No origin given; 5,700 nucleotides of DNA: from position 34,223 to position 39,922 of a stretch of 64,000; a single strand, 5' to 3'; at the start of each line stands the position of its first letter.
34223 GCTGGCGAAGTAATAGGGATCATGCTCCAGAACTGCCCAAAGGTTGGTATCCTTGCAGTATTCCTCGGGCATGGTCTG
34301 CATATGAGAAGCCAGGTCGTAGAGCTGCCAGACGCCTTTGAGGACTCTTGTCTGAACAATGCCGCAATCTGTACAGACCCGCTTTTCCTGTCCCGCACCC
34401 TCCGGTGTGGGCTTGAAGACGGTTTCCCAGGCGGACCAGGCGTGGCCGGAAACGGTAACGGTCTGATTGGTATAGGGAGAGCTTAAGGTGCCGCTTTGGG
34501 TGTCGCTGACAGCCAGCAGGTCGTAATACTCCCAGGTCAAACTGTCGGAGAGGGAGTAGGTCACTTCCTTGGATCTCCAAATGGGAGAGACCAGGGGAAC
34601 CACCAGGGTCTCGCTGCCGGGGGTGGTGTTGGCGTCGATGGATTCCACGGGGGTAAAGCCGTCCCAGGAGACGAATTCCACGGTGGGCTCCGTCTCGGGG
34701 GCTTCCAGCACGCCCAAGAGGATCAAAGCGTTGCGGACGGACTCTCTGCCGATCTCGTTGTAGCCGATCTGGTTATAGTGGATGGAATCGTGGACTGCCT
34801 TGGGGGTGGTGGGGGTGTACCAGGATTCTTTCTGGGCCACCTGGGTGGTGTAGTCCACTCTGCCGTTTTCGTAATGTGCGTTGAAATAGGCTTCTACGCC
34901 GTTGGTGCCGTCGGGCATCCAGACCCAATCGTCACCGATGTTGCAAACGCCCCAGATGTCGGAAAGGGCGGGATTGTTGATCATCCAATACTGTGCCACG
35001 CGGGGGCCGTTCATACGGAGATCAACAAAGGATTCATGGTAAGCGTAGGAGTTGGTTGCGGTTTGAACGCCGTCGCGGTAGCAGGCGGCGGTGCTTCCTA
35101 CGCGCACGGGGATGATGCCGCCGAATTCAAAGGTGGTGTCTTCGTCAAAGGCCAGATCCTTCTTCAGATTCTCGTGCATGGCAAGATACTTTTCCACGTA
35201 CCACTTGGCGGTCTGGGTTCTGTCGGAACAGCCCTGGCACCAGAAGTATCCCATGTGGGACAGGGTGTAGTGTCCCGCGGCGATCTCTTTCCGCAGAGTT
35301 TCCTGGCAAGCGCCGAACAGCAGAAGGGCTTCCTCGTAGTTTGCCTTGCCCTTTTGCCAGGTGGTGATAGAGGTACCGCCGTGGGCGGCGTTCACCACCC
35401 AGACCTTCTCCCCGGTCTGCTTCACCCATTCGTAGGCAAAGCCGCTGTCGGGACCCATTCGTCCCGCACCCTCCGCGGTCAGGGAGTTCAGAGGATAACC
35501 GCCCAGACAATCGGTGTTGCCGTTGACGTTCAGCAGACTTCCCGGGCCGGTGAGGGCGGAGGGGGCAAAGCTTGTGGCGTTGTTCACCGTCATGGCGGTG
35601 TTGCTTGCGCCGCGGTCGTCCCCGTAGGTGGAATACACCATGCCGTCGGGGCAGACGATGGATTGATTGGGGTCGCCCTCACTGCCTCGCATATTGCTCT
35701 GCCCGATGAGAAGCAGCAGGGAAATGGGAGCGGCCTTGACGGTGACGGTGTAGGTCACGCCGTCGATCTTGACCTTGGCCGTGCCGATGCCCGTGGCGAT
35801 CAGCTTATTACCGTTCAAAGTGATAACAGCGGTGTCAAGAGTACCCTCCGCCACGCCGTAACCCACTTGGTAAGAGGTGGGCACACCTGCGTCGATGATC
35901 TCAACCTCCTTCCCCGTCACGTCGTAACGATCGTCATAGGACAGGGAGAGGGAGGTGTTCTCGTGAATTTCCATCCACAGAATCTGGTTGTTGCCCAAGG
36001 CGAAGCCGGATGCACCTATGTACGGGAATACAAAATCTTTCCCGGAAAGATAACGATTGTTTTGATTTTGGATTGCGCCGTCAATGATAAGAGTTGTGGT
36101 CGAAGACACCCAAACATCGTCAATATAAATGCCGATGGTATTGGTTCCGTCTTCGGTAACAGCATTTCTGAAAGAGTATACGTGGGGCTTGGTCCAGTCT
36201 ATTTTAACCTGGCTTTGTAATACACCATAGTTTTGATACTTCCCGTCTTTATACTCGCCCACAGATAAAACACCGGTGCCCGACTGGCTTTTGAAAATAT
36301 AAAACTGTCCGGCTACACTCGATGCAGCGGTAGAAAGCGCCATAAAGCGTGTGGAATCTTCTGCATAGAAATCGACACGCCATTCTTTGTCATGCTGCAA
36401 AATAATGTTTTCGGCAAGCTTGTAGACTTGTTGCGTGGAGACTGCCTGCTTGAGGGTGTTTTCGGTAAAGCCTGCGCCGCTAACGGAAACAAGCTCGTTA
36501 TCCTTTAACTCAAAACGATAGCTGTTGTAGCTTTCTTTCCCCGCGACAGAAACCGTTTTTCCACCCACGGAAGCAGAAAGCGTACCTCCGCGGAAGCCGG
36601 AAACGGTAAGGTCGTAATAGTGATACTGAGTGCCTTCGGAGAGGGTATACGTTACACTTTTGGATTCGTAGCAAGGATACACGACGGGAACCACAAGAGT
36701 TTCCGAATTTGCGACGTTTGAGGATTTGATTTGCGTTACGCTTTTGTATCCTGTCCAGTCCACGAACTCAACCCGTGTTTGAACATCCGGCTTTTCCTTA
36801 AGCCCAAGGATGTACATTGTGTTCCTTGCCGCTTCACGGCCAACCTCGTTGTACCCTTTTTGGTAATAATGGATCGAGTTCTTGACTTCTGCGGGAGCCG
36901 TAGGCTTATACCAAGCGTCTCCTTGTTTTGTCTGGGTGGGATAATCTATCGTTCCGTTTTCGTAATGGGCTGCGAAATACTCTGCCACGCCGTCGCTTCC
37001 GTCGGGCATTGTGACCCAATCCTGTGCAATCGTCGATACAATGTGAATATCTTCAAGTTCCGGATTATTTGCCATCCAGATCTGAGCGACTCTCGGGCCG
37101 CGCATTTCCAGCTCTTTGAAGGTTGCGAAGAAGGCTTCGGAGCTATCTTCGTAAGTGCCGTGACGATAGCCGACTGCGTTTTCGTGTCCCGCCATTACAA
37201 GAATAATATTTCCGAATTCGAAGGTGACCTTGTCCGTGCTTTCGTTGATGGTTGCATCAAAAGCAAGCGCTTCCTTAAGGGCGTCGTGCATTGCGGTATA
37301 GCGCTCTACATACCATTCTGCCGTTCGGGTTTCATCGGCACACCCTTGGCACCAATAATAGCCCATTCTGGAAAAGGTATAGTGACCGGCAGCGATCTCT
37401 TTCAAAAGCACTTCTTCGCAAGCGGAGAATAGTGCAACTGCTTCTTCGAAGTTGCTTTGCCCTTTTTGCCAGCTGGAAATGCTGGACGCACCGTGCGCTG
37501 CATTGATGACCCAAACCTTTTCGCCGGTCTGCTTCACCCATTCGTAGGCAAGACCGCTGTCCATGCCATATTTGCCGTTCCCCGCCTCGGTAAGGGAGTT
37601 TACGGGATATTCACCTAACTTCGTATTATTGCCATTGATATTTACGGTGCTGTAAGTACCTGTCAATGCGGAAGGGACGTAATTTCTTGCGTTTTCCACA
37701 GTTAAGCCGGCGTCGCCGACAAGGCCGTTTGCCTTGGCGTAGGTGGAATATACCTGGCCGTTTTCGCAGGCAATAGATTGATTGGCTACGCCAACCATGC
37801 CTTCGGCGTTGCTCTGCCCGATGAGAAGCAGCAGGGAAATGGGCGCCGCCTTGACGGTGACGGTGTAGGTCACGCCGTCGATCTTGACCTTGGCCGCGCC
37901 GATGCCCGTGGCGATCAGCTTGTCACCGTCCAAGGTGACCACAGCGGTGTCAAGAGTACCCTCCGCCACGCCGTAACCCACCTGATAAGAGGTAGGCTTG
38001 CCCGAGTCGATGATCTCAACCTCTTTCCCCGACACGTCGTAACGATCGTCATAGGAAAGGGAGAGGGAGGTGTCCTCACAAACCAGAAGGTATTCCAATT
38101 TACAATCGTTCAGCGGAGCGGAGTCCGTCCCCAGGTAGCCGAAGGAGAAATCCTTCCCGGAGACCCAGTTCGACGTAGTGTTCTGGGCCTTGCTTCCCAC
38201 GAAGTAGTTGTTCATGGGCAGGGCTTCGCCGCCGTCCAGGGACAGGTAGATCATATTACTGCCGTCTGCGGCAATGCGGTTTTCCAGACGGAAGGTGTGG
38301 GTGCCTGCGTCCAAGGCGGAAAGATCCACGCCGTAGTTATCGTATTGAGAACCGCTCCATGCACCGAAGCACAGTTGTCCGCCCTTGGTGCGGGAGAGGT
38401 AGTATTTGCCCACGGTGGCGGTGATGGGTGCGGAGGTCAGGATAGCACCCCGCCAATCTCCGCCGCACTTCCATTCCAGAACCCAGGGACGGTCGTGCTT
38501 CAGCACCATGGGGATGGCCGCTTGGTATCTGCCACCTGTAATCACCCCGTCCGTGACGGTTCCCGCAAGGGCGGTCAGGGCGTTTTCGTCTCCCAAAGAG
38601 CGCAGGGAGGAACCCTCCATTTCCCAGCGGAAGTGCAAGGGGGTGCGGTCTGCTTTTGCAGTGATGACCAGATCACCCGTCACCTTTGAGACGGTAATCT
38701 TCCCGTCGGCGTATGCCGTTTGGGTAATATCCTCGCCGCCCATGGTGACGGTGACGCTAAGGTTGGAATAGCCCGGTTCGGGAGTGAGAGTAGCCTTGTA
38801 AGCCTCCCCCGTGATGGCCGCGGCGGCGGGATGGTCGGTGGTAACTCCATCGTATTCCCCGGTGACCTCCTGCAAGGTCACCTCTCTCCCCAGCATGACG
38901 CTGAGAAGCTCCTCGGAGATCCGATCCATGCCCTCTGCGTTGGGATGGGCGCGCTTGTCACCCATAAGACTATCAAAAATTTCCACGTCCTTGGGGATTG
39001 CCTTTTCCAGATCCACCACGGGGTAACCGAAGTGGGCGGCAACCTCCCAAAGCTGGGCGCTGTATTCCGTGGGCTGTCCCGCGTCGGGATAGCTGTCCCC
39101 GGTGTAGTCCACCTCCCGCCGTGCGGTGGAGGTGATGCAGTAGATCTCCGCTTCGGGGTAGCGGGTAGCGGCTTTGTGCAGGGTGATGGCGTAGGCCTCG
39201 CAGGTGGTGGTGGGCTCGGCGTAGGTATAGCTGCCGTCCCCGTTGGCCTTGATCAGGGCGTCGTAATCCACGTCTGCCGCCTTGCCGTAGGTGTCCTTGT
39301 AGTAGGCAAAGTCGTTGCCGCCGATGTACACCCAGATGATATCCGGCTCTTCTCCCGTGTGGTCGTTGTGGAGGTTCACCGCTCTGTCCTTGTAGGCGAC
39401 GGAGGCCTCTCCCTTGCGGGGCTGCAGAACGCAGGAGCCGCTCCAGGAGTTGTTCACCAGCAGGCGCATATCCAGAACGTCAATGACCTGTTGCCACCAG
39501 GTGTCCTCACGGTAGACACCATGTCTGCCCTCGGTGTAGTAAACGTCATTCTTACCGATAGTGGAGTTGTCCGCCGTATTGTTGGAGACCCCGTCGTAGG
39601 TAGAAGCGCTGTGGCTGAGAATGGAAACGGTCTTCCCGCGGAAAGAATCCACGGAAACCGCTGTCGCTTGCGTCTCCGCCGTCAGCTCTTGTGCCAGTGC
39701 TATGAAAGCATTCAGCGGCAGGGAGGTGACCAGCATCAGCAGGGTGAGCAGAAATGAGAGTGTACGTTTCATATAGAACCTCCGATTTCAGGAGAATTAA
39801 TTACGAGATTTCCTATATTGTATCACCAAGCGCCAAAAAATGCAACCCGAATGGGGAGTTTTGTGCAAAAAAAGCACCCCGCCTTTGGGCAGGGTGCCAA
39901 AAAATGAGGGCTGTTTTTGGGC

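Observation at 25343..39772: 4809-aa secreted protein stacking at least five putative deacetylase domains, ending in a dockerin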

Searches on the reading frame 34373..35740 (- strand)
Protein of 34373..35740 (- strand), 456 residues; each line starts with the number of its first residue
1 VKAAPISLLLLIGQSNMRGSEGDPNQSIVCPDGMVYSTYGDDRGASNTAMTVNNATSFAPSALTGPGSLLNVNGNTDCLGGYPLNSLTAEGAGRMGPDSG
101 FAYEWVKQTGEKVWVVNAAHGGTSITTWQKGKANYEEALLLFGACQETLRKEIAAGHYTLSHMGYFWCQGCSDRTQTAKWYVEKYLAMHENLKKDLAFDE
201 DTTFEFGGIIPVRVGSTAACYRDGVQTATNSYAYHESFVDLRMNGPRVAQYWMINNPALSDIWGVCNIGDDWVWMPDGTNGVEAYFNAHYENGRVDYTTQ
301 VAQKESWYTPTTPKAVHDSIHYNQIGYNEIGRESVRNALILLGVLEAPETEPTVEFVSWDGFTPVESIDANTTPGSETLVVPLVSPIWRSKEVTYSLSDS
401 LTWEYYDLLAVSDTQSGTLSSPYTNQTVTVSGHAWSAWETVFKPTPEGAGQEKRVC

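Call 7: search_protein_families(library=pfam, proteins=[window:34373-35740:-], max_evalue=1)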
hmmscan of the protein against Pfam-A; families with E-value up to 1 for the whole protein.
window:34373-35740:- (456 aa): 1 family
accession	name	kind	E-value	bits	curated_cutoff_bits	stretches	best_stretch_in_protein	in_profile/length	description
PF03629.24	SASA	-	3e-16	60.2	24.8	1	7-199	3-159/226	Carbohydrate esterase, sialic acid-specific acetylesterase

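Call 11: search_protein_families(library=ncbifam, proteins=[window:34373-35740:-], max_evalue=0.1)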
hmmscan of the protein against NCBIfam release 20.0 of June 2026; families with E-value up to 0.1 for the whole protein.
window:34373-35740:- (456 aa): 0 families

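Call 72: search_solved_structures(query=A4, max_evalue=1, show_alignments=1)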
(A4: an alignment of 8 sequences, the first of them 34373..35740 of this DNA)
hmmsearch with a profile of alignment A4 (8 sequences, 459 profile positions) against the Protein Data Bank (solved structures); distinct sequences matched with E-value up to 1: 1.
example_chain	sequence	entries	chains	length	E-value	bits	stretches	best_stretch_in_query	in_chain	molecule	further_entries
1u8w_A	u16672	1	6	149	0.96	11.3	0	227-266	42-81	Nucleoside diphosphate kinase I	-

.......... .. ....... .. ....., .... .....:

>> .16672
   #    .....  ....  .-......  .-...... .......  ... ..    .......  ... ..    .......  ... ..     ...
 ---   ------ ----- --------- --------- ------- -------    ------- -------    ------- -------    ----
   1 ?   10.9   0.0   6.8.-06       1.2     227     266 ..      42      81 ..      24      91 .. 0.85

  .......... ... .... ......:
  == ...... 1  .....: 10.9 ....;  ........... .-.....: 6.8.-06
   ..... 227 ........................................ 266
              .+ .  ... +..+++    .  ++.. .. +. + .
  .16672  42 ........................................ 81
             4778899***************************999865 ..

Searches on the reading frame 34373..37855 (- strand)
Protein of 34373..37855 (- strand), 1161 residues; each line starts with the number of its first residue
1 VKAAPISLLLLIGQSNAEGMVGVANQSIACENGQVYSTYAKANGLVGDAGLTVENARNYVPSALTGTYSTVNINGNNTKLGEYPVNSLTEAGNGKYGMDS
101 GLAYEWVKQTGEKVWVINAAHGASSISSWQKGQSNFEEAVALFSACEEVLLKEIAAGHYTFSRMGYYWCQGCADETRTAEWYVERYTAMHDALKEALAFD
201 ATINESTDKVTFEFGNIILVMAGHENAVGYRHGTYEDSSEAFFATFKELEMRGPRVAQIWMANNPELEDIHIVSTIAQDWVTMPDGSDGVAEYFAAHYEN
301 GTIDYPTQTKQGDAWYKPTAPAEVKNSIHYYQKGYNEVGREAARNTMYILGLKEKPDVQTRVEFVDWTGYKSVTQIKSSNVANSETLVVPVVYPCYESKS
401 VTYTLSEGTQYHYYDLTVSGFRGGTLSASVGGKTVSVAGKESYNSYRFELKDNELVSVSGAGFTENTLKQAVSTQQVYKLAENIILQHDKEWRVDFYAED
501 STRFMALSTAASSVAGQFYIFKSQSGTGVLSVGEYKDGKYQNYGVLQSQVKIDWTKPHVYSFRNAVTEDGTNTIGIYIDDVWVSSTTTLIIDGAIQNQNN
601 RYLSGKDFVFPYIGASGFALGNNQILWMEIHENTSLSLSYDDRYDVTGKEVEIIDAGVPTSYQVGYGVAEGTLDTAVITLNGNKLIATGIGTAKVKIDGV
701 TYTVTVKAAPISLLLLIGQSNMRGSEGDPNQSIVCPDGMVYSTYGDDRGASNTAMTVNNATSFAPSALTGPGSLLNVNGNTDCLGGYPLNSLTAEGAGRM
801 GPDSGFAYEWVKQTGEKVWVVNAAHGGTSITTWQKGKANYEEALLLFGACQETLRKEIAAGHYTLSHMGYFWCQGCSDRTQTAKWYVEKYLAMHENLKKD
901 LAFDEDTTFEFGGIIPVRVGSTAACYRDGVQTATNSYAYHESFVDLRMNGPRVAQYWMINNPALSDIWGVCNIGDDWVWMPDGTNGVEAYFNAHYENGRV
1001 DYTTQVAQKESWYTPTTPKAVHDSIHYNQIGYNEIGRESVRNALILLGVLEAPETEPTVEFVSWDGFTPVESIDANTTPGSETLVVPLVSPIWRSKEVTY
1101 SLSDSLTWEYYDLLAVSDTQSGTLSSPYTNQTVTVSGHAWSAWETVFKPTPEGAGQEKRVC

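Call 29: search_solved_structures(query=window:34373-37855:-, max_evalue=0.01)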
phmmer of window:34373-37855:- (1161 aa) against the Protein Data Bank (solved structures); distinct sequences matched with E-value up to 0.01: 0.

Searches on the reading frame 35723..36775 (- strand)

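Call 7: search_protein_families(library=pfam, proteins=[window:35723-36775:-], max_evalue=1)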
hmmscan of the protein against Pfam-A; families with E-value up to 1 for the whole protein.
window:35723-36775:- (351 aa): 1 family
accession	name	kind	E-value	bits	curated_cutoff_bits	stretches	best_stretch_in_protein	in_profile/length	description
PF13648.12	Lipocalin_4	-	0.0088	17.4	22.4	1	26-96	18-88/89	Lipocalin-like domain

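Call 11: search_protein_families(library=ncbifam, proteins=[window:35723-36775:-], max_evalue=0.1)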
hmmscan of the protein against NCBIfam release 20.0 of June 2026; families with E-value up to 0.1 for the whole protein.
window:35723-36775:- (351 aa): 1 family
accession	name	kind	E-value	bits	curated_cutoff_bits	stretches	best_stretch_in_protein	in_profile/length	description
NF041560.1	T6SS_Burk_ExIF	subfamily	0.0046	16.7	90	1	153-256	70-172/234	putative type VI secretion system effector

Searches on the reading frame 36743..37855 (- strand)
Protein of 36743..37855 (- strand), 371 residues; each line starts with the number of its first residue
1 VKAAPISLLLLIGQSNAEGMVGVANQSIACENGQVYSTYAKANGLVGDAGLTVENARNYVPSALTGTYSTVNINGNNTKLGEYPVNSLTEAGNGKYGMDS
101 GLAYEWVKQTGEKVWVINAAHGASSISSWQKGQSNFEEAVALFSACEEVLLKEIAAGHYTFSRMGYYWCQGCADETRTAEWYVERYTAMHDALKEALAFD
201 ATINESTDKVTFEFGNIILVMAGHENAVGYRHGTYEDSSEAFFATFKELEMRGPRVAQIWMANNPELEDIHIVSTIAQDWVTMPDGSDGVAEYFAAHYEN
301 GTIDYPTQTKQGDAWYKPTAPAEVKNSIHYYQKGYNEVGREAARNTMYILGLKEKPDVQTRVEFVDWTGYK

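Call 7: search_protein_families(library=pfam, proteins=[window:36743-37855:-], max_evalue=1)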
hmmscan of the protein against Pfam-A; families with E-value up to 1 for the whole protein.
window:36743-37855:- (371 aa): 1 family
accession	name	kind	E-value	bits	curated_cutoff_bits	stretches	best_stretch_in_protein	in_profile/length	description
PF03629.24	SASA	-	7.8e-10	39.2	24.8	1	7-198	3-157/226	Carbohydrate esterase, sialic acid-specific acetylesterase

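Call 11: search_protein_families(library=ncbifam, proteins=[window:36743-37855:-], max_evalue=0.1)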
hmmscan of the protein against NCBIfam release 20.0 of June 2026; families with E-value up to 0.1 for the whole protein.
window:36743-37855:- (371 aa): 0 families

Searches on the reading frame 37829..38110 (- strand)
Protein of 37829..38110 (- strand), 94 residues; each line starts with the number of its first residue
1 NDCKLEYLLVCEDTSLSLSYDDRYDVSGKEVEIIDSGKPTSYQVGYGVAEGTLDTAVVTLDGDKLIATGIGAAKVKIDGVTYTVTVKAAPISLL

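Call 80: search_protein_families(library=pfam, proteins=[window:37829-38110:-], max_evalue=10)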
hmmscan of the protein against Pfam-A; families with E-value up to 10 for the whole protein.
window:37829-38110:- (94 aa): 1 family
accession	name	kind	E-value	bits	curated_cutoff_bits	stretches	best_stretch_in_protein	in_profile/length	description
PF05481.17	Myco_19_kDa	-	0.26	12.1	23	1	21-85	36-92/117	Mycobacterium 19 kDa lipoprotein antigen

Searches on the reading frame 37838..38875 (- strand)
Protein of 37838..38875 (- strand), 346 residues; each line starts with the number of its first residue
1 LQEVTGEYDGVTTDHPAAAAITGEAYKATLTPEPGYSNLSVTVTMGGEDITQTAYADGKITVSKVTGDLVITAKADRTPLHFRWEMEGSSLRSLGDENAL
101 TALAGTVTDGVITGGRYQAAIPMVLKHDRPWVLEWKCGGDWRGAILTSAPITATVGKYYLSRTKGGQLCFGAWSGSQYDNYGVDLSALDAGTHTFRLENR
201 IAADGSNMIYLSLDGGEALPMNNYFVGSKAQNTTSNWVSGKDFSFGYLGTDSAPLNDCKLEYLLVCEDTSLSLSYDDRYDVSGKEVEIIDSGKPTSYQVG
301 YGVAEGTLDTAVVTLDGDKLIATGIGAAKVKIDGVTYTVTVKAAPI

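Call 7: search_protein_families(library=pfam, proteins=[window:37838-38875:-], max_evalue=1)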
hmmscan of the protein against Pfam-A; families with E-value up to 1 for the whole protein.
window:37838-38875:- (346 aa): 2 families
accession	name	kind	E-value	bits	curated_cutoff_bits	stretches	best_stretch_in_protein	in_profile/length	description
PF11681.13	KPP10_Orf10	-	0.0065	16.8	25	1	18-68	10-60/144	Bacteriophage KPP10, Structural protein ORF10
PF19078.6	Big_12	-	0.5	11.1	27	1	23-59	56-92/102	Bacterial Ig-like domain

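Call 11: search_protein_families(library=ncbifam, proteins=[window:37838-38875:-], max_evalue=0.1)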
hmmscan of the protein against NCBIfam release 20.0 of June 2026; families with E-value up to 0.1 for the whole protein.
window:37838-38875:- (346 aa): 1 family
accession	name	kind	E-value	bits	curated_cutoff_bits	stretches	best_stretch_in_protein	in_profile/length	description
NF040930.1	ABC_arch_GlcS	equivalog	0.03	13.2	500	1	206-256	385-435/444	glucose ABC transporter substrate-binding protein GlcS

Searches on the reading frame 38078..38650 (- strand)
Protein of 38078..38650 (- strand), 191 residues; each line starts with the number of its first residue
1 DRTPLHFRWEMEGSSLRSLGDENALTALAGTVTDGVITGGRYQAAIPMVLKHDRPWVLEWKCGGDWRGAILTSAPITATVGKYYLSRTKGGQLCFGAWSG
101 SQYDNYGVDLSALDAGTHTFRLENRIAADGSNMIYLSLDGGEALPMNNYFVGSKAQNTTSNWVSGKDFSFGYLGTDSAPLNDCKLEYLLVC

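Call 80: search_protein_families(library=pfam, proteins=[window:38078-38650:-], max_evalue=10)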
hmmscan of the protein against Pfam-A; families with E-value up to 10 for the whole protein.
window:38078-38650:- (191 aa): 0 families

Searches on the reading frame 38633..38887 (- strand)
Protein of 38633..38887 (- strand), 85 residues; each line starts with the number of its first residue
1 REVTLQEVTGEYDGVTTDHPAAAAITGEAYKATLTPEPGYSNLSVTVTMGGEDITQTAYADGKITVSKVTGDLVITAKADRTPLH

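Call 80: search_protein_families(library=pfam, proteins=[window:38633-38887:-], max_evalue=10)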
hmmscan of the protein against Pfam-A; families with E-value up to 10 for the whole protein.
window:38633-38887:- (85 aa): 3 families
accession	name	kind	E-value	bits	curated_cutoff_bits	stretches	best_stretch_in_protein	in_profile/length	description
PF11681.13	KPP10_Orf10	-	0.0049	17.2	25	1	22-72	10-60/144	Bacteriophage KPP10, Structural protein ORF10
PF19078.6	Big_12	-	0.017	15.8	27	1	27-63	56-92/102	Bacterial Ig-like domain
PF17936.7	Big_6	-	0.086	13.5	27.6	1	45-81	8-44/83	Bacterial Ig domain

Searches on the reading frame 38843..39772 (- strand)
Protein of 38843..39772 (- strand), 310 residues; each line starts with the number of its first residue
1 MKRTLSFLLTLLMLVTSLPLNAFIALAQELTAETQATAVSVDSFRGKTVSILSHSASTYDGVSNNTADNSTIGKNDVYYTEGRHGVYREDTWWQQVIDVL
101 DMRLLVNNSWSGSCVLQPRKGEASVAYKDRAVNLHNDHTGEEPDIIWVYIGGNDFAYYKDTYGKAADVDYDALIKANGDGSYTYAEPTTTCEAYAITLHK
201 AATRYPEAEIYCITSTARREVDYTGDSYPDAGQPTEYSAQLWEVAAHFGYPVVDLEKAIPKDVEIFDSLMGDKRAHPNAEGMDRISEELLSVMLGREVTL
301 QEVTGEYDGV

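Call 7: search_protein_families(library=pfam, proteins=[window:38843-39772:-], max_evalue=1)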
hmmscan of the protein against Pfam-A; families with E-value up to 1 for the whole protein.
window:38843-39772:- (310 aa): 3 families
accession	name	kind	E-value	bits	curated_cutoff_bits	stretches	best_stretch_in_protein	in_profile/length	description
PF13472.12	Lipase_GDSL_2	-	7.9e-14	53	32.9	1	80-283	7-177/178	GDSL-like Lipase/Acylhydrolase family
PF16255.11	Lipase_GDSL_lke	-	4.5e-10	39.6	29.2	1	47-170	1-119/203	GDSL-like Lipase/Acylhydrolase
PF00657.28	Lipase_GDSL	-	0.0078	16.8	23.6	1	128-169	61-106/208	GDSL-like Lipase/Acylhydrolase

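Call 11: search_protein_families(library=ncbifam, proteins=[window:38843-39772:-], max_evalue=0.1)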
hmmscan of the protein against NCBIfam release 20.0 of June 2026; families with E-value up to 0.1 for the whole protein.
window:38843-39772:- (310 aa): 0 families
